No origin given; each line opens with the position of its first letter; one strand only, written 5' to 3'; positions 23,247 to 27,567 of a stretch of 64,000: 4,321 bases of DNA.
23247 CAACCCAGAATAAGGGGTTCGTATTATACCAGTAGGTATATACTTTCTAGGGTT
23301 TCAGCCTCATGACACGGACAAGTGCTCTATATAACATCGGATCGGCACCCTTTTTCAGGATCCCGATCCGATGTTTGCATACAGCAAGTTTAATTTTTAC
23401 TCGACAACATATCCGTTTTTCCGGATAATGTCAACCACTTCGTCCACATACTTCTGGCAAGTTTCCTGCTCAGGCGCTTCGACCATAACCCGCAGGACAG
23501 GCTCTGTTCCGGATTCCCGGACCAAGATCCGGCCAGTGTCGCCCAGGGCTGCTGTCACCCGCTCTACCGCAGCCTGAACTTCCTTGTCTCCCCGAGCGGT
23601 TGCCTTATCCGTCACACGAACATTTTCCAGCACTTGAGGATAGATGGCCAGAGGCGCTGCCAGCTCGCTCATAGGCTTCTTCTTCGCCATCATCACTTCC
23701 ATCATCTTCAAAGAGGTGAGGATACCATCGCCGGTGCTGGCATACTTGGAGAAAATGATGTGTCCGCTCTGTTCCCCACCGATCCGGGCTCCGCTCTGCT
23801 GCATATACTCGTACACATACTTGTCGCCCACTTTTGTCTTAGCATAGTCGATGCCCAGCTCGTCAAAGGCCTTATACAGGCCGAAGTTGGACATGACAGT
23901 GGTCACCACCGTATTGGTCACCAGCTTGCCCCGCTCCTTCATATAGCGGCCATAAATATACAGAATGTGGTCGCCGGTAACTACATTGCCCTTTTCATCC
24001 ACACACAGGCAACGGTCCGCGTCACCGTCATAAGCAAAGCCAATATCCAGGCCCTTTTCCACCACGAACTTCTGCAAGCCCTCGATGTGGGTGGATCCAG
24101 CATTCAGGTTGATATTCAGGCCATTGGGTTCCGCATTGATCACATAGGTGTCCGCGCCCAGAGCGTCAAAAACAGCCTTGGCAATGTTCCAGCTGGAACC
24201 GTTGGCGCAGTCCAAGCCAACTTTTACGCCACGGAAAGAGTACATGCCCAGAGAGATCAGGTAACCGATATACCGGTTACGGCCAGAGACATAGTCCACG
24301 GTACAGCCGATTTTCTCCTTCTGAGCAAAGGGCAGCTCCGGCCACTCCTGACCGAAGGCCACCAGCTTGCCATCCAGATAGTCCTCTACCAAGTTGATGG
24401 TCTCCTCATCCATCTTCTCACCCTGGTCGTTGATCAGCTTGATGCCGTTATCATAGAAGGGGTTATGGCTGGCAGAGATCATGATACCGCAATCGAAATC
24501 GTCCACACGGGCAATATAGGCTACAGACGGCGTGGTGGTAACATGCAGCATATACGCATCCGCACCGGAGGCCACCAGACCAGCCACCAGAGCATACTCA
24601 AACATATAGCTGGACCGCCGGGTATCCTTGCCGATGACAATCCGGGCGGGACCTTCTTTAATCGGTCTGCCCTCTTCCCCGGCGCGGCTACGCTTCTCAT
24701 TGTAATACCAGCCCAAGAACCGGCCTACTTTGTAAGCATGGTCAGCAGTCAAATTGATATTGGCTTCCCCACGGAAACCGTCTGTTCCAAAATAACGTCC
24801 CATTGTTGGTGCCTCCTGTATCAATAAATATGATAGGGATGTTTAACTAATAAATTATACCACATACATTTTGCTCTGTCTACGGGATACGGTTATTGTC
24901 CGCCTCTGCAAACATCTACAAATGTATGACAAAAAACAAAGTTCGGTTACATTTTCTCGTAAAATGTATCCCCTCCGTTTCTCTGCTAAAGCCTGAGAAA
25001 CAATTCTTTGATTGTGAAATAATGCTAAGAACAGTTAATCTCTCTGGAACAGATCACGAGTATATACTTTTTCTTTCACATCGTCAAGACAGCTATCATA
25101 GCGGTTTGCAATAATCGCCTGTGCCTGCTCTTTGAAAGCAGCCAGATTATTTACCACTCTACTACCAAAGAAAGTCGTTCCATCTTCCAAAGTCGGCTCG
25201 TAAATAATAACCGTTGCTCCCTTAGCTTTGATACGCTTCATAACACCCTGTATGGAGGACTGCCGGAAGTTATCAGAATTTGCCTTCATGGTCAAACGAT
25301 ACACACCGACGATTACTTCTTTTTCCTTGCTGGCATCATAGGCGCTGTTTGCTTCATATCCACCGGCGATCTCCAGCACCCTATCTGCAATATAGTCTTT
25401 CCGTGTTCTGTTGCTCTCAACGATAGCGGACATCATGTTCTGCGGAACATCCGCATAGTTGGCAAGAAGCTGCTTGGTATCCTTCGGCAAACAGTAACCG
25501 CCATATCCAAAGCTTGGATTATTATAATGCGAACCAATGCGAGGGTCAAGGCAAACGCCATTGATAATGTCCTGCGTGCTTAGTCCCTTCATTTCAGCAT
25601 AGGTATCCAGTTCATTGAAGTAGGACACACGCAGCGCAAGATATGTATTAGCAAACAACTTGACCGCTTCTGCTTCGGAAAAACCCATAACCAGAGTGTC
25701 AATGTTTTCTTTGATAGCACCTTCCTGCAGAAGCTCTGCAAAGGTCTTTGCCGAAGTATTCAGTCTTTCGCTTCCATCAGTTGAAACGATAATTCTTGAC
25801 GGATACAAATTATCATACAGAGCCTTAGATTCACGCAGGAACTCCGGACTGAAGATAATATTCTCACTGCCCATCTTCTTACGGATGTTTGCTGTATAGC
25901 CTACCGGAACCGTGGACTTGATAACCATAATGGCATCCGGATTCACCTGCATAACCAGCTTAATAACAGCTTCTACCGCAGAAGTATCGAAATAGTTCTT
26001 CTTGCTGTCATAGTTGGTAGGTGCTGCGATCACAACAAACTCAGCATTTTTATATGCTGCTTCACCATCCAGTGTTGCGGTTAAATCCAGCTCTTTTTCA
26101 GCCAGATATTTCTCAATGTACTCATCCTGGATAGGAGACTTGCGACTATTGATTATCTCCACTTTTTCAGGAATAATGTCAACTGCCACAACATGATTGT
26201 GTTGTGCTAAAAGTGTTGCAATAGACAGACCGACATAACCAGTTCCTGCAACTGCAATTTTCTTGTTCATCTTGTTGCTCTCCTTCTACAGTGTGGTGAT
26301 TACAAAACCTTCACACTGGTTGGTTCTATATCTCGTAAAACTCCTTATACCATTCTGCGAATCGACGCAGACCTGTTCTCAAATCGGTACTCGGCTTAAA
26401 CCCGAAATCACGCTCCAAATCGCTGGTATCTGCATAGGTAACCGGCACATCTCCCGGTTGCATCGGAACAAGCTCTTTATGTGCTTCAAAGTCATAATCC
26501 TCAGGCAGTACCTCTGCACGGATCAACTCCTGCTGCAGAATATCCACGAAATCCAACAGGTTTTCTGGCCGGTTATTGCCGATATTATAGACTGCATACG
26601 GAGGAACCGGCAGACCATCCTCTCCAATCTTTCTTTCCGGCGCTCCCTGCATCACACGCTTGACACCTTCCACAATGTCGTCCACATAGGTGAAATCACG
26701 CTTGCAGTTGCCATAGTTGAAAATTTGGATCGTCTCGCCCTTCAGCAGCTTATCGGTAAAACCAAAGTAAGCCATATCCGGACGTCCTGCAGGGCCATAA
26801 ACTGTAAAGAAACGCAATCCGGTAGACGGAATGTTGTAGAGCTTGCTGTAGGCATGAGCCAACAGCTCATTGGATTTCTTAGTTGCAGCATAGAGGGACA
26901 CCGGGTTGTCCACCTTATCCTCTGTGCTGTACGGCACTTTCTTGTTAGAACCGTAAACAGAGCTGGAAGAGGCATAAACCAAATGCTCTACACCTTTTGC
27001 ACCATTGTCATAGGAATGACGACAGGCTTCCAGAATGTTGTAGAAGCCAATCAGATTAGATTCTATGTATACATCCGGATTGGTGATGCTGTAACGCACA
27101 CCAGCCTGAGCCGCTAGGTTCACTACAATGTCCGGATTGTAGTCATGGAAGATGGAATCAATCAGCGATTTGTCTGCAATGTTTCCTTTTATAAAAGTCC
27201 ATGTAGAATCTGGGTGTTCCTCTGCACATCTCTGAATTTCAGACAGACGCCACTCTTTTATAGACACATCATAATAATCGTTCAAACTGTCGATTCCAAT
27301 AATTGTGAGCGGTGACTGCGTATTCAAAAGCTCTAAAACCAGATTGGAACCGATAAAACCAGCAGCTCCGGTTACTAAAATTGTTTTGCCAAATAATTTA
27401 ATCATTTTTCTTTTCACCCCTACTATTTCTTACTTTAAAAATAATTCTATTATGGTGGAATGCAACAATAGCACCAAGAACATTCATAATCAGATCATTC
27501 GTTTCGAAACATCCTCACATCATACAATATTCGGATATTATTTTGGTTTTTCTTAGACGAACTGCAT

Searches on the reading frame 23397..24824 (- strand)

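Call 15: search_protein_families(library=pfam, proteins=[window:23397-24824:-], max_evalue=0.001)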
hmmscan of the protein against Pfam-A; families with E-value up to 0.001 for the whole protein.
window:23397-24824:- (475 aa): 4 families
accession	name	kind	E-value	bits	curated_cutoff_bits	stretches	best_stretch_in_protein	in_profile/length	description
PF02880.22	PGM_PMM_III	-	7.6e-36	123.2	20.7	1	283-390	1-109/115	Phosphoglucomutase/phosphomannomutase, alpha/beta/alpha domain III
PF02878.22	PGM_PMM_I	-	1.8e-34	118.8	22.5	1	10-150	2-131/138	Phosphoglucomutase/phosphomannomutase, alpha/beta/alpha domain I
PF00408.26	PGM_PMM_IV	-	1.7e-18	66.9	23.1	1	400-465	2-67/68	Phosphoglucomutase/phosphomannomutase, C-terminal domain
PF02879.22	PGM_PMM_II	-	2.8e-14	54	29.3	1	198-279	19-103/103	Phosphoglucomutase/phosphomannomutase, alpha/beta/alpha domain II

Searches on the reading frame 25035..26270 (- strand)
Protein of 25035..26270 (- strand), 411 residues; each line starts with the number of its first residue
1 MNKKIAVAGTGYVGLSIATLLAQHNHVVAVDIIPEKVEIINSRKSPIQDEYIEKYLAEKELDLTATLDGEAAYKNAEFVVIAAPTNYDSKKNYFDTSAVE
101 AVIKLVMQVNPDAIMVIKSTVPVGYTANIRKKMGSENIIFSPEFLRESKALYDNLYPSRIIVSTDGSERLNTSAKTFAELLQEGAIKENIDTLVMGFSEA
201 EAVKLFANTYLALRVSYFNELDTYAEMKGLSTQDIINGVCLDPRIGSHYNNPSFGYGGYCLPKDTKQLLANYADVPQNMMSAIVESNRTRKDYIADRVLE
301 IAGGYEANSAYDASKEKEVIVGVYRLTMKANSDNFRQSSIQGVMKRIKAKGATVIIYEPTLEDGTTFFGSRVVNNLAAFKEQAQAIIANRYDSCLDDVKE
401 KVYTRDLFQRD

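Call 15: search_protein_families(library=pfam, proteins=[window:25035-26270:-], max_evalue=0.001)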
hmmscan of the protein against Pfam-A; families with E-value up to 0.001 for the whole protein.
window:25035-26270:- (411 aa): 6 families
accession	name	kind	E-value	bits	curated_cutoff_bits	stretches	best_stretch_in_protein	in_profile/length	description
PF03721.20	UDPG_MGDP_dh_N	-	3.2e-30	105.5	27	1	3-166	1-177/187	UDP-glucose/GDP-mannose dehydrogenase family, NAD binding domain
PF00984.24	UDPG_MGDP_dh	-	1e-26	93.3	25.4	1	199-288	2-93/94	UDP-glucose/GDP-mannose dehydrogenase family, central domain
PF03720.21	UDPG_MGDP_dh_C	-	1.1e-11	45.5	30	1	322-400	1-82/103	UDP-glucose/GDP-mannose dehydrogenase family, UDP binding domain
PF01210.29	NAD_Gly3P_dh_N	-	5.3e-06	26.9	23.1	1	4-86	1-80/158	NAD-dependent glycerol-3-phosphate dehydrogenase N-terminus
PF02737.24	3HCDH_N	-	1.6e-05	25.3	22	1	4-96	1-99/180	3-hydroxyacyl-CoA dehydrogenase, NAD binding domain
PF02254.24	TrkA_N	-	0.00068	20.4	23.8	0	5-43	1-40/116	TrkA-N domain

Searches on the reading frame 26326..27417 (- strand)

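Call 15: search_protein_families(library=pfam, proteins=[window:26326-27417:-], max_evalue=0.001)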
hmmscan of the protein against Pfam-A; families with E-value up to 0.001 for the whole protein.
window:26326-27417:- (363 aa): 6 families
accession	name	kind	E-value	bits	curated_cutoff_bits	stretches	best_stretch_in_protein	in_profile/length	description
PF01370.27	Epimerase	-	6.3e-54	183.4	20.9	1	13-261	1-230/240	NAD dependent epimerase/dehydratase family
PF16363.11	GDP_Man_Dehyd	-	2.9e-52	178.6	27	1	14-352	1-331/332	GDP-mannose 4,6 dehydratase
PF01073.25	3Beta_HSD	-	9.2e-17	61.4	22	1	14-249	1-222/280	3-beta hydroxysteroid dehydrogenase/isomerase family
PF04321.23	RmlD_sub_bind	-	1.9e-14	53.9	27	1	12-261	2-202/287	RmlD substrate binding domain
PF02719.21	Polysacc_synt_2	-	3e-14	53.3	20.2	1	13-194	1-156/293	Polysaccharide biosynthesis protein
PF07993.18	NAD_binding_4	-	1.8e-07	31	20.1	1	15-208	1-209/258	Male sterility protein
